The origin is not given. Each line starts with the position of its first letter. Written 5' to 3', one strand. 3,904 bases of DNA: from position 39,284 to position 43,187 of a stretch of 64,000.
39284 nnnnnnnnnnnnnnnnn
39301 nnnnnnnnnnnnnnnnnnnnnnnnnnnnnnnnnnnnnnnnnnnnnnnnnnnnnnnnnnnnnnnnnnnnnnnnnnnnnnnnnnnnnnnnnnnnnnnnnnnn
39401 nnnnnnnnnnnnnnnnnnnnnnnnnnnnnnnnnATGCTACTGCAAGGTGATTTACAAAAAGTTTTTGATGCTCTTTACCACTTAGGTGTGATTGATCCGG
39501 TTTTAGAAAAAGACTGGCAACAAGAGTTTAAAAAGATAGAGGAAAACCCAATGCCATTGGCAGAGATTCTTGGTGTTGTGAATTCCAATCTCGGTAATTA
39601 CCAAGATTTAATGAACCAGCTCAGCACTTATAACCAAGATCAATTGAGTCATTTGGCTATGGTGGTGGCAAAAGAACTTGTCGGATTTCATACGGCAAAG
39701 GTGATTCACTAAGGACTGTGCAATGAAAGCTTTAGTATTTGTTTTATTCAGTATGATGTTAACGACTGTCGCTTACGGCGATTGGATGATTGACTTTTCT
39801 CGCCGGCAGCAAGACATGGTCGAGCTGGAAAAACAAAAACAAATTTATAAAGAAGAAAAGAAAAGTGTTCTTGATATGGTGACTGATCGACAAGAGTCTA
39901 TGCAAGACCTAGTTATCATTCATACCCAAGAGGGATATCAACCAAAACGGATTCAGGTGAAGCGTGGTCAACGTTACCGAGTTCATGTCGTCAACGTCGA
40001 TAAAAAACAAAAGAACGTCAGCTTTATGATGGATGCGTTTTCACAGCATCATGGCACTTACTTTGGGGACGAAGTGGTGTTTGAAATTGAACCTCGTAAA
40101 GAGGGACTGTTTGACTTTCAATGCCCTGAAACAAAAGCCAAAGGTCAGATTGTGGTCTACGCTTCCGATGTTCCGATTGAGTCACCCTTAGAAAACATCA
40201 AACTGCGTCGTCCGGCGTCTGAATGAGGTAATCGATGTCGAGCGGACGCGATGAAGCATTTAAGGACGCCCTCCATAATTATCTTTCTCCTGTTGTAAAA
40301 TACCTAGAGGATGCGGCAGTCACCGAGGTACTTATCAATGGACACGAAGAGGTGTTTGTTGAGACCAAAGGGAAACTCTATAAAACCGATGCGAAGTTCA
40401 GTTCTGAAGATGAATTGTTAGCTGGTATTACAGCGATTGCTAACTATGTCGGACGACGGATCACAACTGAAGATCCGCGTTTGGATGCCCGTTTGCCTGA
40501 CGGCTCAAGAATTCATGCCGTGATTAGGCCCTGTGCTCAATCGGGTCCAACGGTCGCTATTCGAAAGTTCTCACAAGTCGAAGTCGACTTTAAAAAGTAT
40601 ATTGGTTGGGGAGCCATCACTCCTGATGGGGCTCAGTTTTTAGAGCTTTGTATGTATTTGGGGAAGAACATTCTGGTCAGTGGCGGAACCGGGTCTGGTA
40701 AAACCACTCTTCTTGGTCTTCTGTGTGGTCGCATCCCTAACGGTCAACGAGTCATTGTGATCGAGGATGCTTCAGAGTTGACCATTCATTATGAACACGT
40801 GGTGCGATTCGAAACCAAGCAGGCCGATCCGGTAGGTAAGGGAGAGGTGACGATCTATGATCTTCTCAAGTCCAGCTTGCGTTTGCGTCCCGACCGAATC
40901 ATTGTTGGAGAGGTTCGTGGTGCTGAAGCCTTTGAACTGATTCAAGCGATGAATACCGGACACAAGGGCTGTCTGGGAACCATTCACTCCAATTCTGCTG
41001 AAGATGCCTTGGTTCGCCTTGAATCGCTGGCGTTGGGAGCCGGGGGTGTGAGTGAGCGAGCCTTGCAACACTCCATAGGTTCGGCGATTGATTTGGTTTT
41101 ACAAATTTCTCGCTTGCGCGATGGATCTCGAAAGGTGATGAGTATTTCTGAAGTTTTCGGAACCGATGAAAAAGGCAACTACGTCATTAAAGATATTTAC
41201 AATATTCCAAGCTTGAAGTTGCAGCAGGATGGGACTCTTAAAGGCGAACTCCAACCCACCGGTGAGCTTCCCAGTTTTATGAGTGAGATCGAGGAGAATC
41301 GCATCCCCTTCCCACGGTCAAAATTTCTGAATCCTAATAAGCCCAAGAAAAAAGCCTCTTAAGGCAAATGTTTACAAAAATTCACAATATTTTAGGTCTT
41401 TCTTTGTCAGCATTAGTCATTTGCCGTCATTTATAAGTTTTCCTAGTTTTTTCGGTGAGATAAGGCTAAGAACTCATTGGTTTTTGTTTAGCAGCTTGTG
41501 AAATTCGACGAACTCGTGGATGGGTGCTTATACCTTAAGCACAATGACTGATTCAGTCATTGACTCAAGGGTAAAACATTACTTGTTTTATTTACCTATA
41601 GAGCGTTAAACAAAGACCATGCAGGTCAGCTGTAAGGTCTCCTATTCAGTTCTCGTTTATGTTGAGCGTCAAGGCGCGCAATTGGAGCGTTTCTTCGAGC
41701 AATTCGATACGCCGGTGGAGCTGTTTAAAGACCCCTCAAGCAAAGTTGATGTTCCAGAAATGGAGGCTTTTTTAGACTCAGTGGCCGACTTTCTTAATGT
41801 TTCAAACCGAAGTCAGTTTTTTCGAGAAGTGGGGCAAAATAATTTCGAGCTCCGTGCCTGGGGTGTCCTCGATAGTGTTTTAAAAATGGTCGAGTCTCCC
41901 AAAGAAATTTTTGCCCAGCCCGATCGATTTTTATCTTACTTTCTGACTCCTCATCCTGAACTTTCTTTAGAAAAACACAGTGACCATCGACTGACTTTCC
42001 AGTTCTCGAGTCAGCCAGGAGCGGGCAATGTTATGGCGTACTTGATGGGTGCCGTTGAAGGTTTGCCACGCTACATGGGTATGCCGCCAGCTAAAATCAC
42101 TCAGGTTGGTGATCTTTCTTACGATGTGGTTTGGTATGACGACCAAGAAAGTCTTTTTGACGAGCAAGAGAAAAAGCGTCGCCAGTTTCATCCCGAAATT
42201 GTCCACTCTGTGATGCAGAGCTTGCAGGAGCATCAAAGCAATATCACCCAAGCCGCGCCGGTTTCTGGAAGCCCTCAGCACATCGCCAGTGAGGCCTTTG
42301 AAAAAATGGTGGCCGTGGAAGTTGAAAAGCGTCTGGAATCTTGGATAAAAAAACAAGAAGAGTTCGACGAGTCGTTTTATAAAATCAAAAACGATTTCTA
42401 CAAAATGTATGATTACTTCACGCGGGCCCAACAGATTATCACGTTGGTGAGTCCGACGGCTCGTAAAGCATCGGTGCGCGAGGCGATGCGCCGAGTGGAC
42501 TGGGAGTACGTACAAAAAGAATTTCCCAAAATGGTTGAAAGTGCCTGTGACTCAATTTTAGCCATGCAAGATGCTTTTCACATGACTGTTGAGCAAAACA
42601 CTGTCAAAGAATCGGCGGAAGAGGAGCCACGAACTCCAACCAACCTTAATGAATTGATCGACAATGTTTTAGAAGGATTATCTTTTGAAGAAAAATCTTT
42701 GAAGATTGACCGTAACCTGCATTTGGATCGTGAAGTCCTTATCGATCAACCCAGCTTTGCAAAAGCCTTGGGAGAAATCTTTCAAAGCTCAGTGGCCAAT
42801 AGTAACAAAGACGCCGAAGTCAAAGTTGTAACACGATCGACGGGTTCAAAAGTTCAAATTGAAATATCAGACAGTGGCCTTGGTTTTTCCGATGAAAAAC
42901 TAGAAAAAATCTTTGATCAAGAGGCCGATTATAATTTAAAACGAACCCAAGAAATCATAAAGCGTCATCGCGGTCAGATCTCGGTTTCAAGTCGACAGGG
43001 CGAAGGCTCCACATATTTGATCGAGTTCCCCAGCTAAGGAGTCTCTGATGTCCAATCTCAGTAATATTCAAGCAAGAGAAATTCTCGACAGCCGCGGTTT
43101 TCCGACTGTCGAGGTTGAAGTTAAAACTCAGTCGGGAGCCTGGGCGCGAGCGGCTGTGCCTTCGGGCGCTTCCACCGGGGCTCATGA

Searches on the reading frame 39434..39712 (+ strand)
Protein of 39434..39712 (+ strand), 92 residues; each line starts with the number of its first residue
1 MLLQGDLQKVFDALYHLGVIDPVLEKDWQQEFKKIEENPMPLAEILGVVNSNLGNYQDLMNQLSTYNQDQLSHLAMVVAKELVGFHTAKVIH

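Call 13: search_protein_families(library=pfam, proteins=[window:39434-39712:+], max_evalue=0.01)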
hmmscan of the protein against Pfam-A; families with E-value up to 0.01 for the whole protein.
window:39434-39712:+ (92 aa): 1 family
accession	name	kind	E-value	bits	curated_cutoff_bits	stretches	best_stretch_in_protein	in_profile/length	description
PF16740.10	SKA2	-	0.0051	17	30.1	1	13-78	14-79/110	Spindle and kinetochore-associated protein 2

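Call 26: find_encoding_contigs(protein=window:39434-39712:+, flank=3000, max_places=10)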
Protein window:39434-39712:+ (92 aa): no gene with exactly this product is on record in the collection.

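Call 32: find_homologous_proteins(query=window:39434-39712:+, max_evalue=1e-20)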
Query window:39434-39712:+ (92 aa): 76 proteins with E <= 1e-20 among 141 candidates.
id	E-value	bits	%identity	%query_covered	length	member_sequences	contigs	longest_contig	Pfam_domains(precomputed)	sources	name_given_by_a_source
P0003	3.8e-53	195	99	100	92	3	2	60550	-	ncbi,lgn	-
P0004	1.0e-46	174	89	100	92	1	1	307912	-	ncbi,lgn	-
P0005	1.8e-46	173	89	100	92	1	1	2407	-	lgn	-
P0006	3.7e-46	172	86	100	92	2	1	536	-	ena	-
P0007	1.7e-45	170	86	100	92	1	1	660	-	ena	-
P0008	4.0e-44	166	85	100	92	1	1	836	-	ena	-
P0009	2.8e-43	163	83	100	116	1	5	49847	-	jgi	jgi:hypothetical protein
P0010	1.6e-42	161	84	100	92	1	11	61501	-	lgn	-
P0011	5.1e-42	159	80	100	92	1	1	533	-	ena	-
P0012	1.5e-41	158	82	100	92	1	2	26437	-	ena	-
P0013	1.7e-41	157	79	100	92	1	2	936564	-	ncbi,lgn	-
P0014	2.5e-41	157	77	100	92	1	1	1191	-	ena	-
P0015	3.3e-41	156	79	100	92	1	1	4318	-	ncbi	-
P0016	3.4e-41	156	79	100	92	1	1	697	-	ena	-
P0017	9.3e-41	155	82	100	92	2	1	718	-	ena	-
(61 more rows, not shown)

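Call 33: list_cluster_members(proteins=[P0003, P0001])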
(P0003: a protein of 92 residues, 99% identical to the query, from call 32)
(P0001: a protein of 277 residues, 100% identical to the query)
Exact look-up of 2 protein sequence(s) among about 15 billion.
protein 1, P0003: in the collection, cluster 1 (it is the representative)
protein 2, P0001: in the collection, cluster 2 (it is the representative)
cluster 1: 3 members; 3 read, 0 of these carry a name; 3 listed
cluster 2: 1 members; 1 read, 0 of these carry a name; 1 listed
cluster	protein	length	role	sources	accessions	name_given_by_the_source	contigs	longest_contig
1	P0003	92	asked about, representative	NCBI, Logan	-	-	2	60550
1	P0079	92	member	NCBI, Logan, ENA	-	-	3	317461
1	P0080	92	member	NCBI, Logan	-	-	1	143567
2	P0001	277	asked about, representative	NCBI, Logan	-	-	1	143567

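Call 34: find_encoding_contigs(protein=P0003, flank=3000, max_places=10)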
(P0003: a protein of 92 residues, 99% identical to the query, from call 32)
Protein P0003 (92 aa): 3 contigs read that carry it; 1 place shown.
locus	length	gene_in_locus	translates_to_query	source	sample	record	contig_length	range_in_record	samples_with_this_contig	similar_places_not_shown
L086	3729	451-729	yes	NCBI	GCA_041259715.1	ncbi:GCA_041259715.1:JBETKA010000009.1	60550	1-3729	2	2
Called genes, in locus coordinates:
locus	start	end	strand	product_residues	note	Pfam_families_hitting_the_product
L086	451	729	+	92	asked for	-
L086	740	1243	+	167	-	PF13473:Cupredoxin_1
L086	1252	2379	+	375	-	PF00437:T2SSE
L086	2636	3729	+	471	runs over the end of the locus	PF02518:HATPase_c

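Call 35: find_encoding_contigs(protein=P0079, flank=4000, max_places=10)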
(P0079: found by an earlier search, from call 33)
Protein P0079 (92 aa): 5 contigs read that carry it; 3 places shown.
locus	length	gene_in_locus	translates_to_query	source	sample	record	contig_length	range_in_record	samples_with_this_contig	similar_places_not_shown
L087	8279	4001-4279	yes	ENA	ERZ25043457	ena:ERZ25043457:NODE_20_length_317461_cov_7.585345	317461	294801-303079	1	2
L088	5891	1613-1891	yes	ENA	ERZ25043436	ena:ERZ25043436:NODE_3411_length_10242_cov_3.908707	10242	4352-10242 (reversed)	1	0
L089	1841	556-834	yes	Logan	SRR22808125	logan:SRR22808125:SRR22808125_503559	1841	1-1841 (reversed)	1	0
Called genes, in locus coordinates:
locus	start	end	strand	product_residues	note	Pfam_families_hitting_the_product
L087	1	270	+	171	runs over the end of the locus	PF07238:PilZ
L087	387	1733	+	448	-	PF13401:AAA_22 (faint), PF13638:PIN_4, PF02562:PhoH, PF13604:AAA_30 (weak)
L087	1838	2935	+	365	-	-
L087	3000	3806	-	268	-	-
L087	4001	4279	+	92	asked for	-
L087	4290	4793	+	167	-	PF13473:Cupredoxin_1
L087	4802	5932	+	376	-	PF00437:T2SSE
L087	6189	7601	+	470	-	PF02518:HATPase_c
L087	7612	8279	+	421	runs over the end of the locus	PF03952:Enolase_N, PF00113:Enolase_C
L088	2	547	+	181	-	?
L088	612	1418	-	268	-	-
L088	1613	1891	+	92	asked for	-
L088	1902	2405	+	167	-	PF13473:Cupredoxin_1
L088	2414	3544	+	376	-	PF00437:T2SSE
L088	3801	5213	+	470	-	PF02518:HATPase_c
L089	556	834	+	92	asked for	-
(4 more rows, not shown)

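Call 36: find_encoding_contigs(protein=P0080, flank=4000, max_places=10)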
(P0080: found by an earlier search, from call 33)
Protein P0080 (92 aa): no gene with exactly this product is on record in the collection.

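Call 63: find_encoding_contigs(protein=P0010, flank=1500, max_places=6)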
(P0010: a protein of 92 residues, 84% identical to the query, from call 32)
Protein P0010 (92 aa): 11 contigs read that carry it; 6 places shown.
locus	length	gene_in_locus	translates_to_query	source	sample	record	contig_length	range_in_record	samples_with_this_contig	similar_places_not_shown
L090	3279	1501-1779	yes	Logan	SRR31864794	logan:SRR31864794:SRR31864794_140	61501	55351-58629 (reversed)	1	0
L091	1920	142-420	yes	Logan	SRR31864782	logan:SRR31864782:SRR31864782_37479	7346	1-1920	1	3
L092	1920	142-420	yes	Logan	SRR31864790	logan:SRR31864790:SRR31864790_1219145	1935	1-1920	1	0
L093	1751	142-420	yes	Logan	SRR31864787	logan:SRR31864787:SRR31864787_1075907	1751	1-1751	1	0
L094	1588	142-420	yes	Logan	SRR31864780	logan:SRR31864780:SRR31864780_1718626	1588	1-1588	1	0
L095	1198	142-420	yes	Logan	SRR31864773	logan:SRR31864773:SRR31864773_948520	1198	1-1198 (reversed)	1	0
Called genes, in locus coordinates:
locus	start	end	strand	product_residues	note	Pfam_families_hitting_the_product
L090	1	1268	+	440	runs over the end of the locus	PF13638:PIN_4, PF13401:AAA_22 (faint), PF02562:PhoH, PF13604:AAA_30 (weak)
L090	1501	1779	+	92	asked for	-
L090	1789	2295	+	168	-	PF13473:Cupredoxin_1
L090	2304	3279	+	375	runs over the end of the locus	PF00437:T2SSE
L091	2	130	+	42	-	?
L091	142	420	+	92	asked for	-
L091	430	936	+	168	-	PF13473:Cupredoxin_1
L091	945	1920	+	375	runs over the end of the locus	PF00437:T2SSE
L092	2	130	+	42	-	?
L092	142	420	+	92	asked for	-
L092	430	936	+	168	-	PF13473:Cupredoxin_1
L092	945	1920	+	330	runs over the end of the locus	?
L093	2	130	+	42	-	?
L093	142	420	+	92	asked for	-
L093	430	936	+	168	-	PF13473:Cupredoxin_1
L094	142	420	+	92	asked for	-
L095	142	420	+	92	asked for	-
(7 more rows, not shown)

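Call 64: find_encoding_contigs(protein=P0005, flank=1500, max_places=4)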
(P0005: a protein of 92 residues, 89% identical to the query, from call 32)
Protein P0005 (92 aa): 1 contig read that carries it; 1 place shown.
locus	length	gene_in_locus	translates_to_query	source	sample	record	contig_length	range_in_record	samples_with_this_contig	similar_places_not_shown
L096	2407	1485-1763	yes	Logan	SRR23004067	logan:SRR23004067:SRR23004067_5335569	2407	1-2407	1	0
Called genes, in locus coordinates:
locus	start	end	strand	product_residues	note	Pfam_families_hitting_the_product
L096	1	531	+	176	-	?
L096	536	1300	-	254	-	-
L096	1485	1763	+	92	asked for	-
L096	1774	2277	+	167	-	PF13473:Cupredoxin_1 (weak)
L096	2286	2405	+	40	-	?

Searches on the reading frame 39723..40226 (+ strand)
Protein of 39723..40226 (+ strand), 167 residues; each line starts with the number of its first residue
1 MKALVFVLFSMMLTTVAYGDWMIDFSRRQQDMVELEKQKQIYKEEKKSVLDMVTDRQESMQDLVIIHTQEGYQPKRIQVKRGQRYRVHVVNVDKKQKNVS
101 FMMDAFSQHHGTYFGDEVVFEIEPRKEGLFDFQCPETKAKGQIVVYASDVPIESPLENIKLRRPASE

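Call 13: search_protein_families(library=pfam, proteins=[window:39723-40226:+], max_evalue=0.01)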
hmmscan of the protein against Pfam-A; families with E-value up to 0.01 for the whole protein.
window:39723-40226:+ (167 aa): 1 family
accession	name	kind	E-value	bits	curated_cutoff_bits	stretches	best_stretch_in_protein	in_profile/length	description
PF13473.12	Cupredoxin_1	-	5.4e-10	39.7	27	1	57-145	17-104/104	Cupredoxin-like domain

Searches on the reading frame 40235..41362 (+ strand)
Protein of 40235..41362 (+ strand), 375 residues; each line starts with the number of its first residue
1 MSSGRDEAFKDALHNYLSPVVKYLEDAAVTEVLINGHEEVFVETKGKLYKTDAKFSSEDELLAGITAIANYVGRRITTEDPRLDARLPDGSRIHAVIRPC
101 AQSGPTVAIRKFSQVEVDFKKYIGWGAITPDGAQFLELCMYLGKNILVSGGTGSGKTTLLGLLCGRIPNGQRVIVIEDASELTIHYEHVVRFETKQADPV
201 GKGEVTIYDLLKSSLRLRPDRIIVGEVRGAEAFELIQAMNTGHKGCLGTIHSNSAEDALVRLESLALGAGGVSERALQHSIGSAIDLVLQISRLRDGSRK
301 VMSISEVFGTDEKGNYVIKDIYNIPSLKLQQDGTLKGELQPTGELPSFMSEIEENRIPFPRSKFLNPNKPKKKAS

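Call 13: search_protein_families(library=pfam, proteins=[window:40235-41362:+], max_evalue=0.01)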
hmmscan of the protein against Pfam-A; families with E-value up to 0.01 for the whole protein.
window:40235-41362:+ (375 aa): 5 families
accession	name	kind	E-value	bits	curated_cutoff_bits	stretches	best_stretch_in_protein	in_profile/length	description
PF00437.27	T2SSE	-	8.7e-54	183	24.9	1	18-293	6-279/370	Type II/IV secretion system protein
PF00005.33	ABC_tran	-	0.00031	21.8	25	1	136-177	4-45/137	ABC transporter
PF00270.35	DEAD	-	0.0041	17.3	26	1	137-184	9-59/167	DEAD/DEAH box helicase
PF02492.25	cobW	-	0.0042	17.1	20.7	1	146-184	3-42/180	CobW/HypB/UreG, nucleotide-binding domain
PF13191.12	AAA_16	-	0.0084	17.1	32.6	0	144-188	25-68/167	AAA ATPase domain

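Call 14: find_related_loci(query=window:40235-41362:+, collection=genome_contigs, flank=4000)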
Query window:40235-41362:+ (375 aa) in genome_contigs; peptide patterns used: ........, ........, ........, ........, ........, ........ (x = any residue, [..] = any of these).
249 stretches matched a pattern; 197 encode a relative of the query (tblastn E <= 1e-3); the best 80 are kept; 80 distinct loci.
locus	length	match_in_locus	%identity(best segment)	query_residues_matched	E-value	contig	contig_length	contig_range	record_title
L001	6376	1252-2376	98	1-375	0e+0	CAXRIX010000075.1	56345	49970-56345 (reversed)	MAG: Bdellovibrionales bacterium isolate YZ12B_2.97 genome assembly, contig: k141_161497, whole genome shotgun sequence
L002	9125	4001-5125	93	1-375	0e+0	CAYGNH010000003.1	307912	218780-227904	MAG TPA_asm: uncultured Pseudobdellovibrionaceae bacterium isolate ERP117304_co1_209 genome assembly, contig: NODE_33_le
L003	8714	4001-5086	94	1-362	0e+0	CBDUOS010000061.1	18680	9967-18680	MAG TPA_asm: uncultured Bdellovibrionales bacterium isolate SRR22808124_binner23_Refined_29 genome assembly, contig: ERZ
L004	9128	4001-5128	89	1-375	0e+0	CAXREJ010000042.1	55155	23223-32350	MAG: Bdellovibrionales bacterium isolate YZ09aB_3.4 genome assembly, contig: k141_897883, whole genome shotgun sequence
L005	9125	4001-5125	87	2-375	0e+0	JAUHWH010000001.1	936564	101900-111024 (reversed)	MAG: Bdellovibrionia bacterium isolate 2_bin.16 NODE_6_length_936564_cov_1.893540, whole genome shotgun sequence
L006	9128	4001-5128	86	1-375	0e+0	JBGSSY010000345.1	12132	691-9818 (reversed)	MAG: Bdellovibrionales bacterium isolate JTS-AC393 k141_644706, whole genome shotgun sequence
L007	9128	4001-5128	88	1-375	0e+0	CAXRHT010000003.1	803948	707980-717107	MAG: Bdellovibrionales bacterium isolate YZ14B_1.26 genome assembly, contig: k141_202214, whole genome shotgun sequence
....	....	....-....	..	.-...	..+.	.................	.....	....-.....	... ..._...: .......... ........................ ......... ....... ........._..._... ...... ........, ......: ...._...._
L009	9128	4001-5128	85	1-375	0e+0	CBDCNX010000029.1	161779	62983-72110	MAG: Bdellovibrionales bacterium isolate 2e5f6fff-4bf3-4ea5-a5c7-239f1aeafdd0 genome assembly, contig: contig_29, whole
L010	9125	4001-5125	85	2-375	0e+0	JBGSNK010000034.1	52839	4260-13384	MAG: Bdellovibrionales bacterium isolate JTS-AC254 k141_694163, whole genome shotgun sequence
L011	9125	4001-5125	82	1-375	0e+0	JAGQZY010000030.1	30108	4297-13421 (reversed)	MAG: Bdellovibrionales bacterium isolate HKST-UBA04 NODE_30_length_30108_cov_3.709500, whole genome shotgun sequence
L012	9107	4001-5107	72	2-369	0e+0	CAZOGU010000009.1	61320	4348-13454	MAG TPA_asm: uncultured Pseudobdellovibrionaceae bacterium isolate SRP302895_co1_309 genome assembly, contig: NODE_867_l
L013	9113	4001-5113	72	2-375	0e+0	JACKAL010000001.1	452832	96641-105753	MAG: Bdellovibrionaceae bacterium isolate HK-STAS-BDEL-4 HK-STAS-BDEL-4_1, whole genome shotgun sequence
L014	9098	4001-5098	71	7-375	2e-179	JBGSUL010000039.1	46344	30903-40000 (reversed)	MAG: Bdellovibrionales bacterium isolate JTS-AC431 k141_3465619, whole genome shotgun sequence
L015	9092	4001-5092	72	7-369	3e-179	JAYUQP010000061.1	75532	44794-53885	MAG: Bdellovibrionales bacterium isolate GL114_DN_metabinner_3 GL114_DN_metabinner_3_60, whole genome shotgun sequence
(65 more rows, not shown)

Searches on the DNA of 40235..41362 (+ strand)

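Call 73: search_rna_families(source=L001, start=1, end=460, threshold=evalue, max_evalue=5)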
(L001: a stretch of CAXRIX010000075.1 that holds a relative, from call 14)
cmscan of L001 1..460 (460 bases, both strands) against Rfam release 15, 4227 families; matches with E-value up to 5: 2.
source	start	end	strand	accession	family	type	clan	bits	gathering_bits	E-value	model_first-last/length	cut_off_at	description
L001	284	323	-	RF02814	Sso133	Gene; sRNA;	-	17.2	44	1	1-73/73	no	Sulfolobus sRNA133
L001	260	348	-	RF02770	Ysr224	Gene; sRNA;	-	15.1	70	1.1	1-107/107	no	Yersinia sRNA 224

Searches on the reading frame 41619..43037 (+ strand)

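Call 13: search_protein_families(library=pfam, proteins=[window:41619-43037:+], max_evalue=0.01)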
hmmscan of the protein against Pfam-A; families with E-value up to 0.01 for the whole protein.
window:41619-43037:+ (472 aa): 1 family
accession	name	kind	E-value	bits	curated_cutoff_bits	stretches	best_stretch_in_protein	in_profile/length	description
PF02518.31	HATPase_c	-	1.4e-09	38.8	26.4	1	377-471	3-108/111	Histidine kinase-, DNA gyrase B-, and HSP90-like ATPase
